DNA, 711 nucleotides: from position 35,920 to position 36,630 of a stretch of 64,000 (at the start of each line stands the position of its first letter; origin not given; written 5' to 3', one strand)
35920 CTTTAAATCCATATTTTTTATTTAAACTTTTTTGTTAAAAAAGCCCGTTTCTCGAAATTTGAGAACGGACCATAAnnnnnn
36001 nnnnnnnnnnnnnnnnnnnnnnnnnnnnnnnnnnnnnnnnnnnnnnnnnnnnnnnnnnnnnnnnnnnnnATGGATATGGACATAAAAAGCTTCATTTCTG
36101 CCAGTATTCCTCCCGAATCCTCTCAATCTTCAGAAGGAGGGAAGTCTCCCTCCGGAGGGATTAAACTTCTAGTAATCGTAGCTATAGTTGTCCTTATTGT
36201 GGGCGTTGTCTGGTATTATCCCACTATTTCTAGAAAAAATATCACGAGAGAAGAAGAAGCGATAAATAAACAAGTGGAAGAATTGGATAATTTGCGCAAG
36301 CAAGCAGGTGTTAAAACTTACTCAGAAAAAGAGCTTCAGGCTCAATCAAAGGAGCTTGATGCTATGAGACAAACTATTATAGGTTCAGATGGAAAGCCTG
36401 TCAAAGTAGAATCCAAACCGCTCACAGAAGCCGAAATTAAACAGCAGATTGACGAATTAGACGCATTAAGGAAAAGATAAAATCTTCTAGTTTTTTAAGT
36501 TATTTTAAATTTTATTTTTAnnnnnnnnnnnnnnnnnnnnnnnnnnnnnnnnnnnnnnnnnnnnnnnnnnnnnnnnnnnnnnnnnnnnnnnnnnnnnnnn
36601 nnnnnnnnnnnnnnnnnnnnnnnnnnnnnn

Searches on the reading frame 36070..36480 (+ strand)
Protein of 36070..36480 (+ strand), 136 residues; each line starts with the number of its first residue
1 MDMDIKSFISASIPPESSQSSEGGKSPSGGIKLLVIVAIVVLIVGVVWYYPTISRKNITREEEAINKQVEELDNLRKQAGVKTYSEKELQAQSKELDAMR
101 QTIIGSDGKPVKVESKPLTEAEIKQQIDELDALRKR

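Call 9: search_protein_families(library=ncbifam, proteins=[window:36070-36480:+])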
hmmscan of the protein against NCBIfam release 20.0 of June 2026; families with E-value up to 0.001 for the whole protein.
window:36070-36480:+ (136 aa): 1 family
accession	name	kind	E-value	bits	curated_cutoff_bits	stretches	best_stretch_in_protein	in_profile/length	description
NF008173.0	PRK10920.1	equivalog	0.00037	19.7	313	1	20-101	27-106/390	uroporphyrinogen-III C-methyltransferase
